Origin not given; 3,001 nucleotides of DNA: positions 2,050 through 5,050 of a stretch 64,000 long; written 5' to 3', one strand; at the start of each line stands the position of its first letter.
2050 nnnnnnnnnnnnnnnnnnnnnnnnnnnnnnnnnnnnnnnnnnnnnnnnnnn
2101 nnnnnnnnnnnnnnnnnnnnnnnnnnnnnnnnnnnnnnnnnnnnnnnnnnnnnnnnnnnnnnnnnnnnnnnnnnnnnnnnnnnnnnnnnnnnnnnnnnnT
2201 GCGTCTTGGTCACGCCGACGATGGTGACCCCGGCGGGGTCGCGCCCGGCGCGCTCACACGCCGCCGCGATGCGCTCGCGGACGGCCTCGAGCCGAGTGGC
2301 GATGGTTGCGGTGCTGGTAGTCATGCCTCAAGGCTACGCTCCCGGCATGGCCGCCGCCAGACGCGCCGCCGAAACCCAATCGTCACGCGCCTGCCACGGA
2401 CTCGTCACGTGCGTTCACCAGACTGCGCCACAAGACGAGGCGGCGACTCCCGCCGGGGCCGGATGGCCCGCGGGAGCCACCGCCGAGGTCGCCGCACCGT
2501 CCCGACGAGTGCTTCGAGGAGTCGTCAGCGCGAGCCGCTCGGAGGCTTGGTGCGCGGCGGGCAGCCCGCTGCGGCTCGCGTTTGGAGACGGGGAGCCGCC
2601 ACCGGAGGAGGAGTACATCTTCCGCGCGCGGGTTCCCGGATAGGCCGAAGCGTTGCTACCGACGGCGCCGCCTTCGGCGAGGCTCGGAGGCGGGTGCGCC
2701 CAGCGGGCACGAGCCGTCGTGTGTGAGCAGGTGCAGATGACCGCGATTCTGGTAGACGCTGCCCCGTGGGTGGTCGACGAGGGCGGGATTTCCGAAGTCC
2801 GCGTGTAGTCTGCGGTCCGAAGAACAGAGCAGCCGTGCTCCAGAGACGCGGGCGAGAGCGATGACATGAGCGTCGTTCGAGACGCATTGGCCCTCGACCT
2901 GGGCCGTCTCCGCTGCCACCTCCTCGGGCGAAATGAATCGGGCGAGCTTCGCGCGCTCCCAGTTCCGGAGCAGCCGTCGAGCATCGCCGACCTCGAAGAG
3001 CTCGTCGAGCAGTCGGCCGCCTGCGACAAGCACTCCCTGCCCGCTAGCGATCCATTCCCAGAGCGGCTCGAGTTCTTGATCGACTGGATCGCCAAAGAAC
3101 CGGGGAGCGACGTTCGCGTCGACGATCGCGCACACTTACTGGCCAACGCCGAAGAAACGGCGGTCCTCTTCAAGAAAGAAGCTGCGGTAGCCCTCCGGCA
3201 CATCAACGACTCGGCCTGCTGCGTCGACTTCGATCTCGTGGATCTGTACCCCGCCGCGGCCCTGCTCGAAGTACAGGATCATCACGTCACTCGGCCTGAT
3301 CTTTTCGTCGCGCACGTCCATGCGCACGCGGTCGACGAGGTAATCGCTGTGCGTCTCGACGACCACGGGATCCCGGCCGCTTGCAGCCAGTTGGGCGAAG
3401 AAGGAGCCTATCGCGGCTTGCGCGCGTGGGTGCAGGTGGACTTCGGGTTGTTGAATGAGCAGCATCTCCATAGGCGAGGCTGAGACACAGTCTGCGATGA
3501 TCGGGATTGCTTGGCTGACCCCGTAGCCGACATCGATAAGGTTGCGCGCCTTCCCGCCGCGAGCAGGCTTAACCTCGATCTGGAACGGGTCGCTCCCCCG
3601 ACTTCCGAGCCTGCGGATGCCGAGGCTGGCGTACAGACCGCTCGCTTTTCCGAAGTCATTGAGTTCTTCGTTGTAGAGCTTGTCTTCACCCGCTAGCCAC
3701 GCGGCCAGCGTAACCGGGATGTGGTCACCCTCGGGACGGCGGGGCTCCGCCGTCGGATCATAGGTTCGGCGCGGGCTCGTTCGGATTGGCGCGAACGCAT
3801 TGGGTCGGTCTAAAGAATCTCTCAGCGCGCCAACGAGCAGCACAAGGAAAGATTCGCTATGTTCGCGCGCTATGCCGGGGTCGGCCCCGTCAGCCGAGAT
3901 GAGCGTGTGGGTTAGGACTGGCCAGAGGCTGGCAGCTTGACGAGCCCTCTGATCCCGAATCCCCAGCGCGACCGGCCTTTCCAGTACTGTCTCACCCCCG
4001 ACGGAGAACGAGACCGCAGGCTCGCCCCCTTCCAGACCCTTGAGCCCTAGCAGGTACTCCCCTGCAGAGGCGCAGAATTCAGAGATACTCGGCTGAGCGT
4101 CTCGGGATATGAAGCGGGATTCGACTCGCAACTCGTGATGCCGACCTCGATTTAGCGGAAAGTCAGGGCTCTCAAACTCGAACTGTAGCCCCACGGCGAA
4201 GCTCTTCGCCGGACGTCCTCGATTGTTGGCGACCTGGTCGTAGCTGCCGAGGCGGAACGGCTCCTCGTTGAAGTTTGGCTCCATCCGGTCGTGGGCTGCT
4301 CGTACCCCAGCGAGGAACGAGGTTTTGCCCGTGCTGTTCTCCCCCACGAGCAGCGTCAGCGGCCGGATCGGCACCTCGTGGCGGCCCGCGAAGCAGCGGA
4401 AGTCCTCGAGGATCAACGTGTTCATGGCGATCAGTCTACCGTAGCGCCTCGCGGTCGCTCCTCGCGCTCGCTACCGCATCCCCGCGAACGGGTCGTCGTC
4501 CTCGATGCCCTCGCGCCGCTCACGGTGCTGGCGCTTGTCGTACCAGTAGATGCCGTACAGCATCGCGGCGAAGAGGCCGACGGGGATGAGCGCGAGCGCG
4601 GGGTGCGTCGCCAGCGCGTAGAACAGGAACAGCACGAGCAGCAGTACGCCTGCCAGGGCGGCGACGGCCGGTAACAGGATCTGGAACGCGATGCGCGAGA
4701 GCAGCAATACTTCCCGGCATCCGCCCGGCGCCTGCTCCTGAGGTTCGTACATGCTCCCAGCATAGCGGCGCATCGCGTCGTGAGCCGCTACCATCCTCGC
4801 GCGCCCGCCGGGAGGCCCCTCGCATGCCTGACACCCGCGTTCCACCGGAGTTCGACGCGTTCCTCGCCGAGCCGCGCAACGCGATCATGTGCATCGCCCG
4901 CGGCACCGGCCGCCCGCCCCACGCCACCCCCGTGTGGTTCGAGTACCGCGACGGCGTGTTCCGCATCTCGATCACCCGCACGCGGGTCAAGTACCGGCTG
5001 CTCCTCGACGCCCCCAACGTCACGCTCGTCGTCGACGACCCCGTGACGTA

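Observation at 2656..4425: Translationally coupled ATPase + PIN-like gene pair: candidate antiphage / abortive-infection module with a catalytically odd ATPase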

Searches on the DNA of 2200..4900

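Call 92: search_rna_families(source=window, start=2200, end=4900, threshold=evalue, max_evalue=1)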
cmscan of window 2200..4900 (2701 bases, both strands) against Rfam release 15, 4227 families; matches with E-value up to 1: 0.
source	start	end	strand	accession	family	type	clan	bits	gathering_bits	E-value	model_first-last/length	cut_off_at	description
